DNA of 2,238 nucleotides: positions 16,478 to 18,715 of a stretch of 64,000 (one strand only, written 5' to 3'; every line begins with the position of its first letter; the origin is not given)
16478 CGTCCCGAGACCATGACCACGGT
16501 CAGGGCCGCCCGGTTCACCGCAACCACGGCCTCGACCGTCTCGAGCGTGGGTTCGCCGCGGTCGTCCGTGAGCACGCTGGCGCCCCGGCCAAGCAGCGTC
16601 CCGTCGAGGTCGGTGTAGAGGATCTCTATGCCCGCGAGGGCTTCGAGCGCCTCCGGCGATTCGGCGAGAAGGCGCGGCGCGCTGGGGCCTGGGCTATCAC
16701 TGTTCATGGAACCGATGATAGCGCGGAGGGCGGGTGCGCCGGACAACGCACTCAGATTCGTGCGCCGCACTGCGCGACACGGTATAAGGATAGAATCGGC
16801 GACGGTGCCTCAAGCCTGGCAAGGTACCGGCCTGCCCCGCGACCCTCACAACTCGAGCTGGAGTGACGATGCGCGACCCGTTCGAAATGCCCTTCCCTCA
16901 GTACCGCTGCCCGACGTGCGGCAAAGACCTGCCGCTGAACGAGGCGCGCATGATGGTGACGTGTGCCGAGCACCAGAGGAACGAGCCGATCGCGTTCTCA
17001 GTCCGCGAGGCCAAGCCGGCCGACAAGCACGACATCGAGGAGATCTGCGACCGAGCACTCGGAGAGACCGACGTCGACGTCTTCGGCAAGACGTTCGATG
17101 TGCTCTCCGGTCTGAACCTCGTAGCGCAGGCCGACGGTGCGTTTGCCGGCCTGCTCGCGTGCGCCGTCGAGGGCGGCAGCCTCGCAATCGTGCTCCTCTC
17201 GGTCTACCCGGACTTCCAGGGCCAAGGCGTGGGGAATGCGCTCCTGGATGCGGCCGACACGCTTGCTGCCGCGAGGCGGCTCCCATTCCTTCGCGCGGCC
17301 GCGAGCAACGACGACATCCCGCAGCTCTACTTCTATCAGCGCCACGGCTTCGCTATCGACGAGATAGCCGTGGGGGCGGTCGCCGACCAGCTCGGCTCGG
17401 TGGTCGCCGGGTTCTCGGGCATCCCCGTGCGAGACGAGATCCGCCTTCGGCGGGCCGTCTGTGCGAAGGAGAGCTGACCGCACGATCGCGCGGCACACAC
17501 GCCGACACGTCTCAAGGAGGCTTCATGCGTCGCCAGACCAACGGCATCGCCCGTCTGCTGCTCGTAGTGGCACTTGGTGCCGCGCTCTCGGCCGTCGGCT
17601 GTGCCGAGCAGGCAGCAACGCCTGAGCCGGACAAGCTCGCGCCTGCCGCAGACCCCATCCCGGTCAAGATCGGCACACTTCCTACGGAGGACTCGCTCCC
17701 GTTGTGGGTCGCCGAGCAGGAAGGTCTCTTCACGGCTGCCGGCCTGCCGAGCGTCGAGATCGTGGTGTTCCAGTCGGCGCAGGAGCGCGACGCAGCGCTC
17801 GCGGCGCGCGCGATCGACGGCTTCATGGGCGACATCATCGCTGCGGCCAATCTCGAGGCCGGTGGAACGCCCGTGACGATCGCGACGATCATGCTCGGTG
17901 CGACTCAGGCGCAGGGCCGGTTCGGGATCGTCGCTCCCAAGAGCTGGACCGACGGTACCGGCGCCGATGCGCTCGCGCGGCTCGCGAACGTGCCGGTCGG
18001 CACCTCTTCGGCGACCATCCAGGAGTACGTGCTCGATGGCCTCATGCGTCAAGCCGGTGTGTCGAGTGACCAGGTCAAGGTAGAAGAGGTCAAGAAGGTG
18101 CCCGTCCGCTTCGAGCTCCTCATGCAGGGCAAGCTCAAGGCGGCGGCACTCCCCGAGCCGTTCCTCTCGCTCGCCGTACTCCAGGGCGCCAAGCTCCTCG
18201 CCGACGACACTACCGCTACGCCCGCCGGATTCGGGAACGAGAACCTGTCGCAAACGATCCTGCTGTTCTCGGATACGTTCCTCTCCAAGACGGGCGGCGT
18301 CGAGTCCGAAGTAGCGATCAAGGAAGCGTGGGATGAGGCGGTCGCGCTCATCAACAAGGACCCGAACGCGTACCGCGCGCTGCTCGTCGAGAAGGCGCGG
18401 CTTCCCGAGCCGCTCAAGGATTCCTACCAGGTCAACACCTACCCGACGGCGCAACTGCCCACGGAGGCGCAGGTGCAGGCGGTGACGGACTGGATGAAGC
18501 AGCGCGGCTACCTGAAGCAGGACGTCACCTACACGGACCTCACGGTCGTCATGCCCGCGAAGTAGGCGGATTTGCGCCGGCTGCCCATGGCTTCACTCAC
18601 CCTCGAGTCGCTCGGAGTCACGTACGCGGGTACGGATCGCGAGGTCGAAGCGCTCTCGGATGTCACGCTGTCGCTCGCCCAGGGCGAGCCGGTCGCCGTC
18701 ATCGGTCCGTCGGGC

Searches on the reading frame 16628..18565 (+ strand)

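Call 44: search_protein_families(library=pfam, proteins=[window:16628-18565:+])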
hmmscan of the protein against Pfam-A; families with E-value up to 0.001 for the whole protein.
window:16628-18565:+ (645 aa): 1 family
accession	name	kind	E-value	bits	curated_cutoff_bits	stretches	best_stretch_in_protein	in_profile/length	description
PF13379.11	NMT1_2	-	2.6e-09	37.7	24.7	1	343-520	5-190/252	NMT1-like family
